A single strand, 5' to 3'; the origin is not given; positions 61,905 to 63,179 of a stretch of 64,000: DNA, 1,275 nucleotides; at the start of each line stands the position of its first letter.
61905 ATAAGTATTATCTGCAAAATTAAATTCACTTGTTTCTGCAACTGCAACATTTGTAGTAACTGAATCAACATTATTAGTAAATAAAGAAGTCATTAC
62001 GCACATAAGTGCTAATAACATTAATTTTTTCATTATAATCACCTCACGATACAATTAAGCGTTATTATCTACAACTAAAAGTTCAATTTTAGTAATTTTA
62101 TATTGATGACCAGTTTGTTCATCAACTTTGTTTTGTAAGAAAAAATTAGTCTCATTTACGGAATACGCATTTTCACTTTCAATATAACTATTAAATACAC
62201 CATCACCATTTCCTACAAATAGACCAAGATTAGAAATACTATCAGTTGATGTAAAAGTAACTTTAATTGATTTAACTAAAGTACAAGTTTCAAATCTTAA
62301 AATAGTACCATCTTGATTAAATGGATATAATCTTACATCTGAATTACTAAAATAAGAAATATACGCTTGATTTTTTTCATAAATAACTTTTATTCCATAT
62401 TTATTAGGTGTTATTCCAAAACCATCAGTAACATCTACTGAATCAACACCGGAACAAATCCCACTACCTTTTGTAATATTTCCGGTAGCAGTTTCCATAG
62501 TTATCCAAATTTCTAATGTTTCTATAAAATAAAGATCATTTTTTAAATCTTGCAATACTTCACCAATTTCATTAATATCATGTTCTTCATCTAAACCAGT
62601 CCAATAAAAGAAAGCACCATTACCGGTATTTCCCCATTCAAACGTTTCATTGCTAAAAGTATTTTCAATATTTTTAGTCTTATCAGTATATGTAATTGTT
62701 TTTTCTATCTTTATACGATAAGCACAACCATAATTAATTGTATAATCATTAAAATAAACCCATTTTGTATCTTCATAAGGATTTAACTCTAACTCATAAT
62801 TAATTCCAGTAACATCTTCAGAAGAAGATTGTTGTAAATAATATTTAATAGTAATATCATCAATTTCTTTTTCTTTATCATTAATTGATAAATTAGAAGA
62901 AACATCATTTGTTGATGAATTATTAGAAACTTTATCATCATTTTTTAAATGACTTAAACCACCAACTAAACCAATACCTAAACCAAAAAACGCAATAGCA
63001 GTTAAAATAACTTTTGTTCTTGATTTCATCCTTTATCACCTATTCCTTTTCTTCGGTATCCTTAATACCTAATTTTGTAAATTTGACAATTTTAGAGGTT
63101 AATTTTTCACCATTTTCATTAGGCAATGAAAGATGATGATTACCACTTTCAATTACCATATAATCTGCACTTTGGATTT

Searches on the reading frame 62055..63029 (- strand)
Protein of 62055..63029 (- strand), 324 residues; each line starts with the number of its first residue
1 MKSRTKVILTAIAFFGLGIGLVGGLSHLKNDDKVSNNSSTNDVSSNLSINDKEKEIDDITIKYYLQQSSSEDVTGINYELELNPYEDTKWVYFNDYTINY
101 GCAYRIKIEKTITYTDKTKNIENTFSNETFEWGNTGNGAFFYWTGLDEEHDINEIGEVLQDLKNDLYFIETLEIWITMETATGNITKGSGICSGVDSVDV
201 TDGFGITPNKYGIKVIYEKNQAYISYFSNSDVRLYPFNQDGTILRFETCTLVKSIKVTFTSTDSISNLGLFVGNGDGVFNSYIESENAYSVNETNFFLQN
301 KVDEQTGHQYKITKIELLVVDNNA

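Call 8: search_protein_families(library=pfam, proteins=[window:62055-63029:-], max_evalue=1)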
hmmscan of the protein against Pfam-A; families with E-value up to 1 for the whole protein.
window:62055-63029:- (324 aa): 0 families

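Call 9: search_protein_families(library=phrogs, proteins=[window:62055-63029:-], max_evalue=1)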
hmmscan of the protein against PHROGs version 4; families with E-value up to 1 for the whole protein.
window:62055-63029:- (324 aa): 1 family
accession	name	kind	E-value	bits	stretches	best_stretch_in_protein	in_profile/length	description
phrog_12717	-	tail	0.2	12.8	0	29-70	3-43/81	tail length tape measure protein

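Call 108: search_protein_families(library=padloc, proteins=[window:62055-63029:-], max_evalue=0.1)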
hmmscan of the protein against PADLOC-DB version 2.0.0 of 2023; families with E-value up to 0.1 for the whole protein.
window:62055-63029:- (324 aa): 0 families

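Call 109: search_protein_families(library=ncbifam, proteins=[window:62055-63029:-], max_evalue=0.1)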
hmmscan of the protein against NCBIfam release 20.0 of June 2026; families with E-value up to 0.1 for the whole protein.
window:62055-63029:- (324 aa): 0 families

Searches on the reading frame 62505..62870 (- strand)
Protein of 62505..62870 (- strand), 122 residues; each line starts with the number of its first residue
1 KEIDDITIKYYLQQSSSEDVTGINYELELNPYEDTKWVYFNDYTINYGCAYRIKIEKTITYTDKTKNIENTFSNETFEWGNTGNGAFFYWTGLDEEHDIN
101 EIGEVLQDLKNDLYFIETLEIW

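Call 110: predict_structure(alignment_id=A3)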
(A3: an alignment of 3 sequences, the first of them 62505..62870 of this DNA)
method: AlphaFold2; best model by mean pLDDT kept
length: 122 residues; sequences in the alignment: 3
mean_pLDDT: 85.5   pTM: 0.80
mean pLDDT of the five models: 85.5, 85.1, 84.1, 81.2, 80.0
residues with pLDDT >= 90: 50; 70-90: 60; 50-70: 10; < 50: 2
segments of 3 or more residues with pLDDT < 50: none
pLDDT, mean of each block of 10 residues (from residue 1): 94 81 84 77 84 95 96 87 88 81 86 82 46
secondary structure, 60 per line:
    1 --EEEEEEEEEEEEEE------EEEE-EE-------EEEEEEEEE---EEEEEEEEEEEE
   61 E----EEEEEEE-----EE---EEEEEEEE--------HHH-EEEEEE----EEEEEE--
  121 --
elements in order: E3-16 E23-26 E37-45 E49-61 E66-72 E83-90 E103-108 E113-118
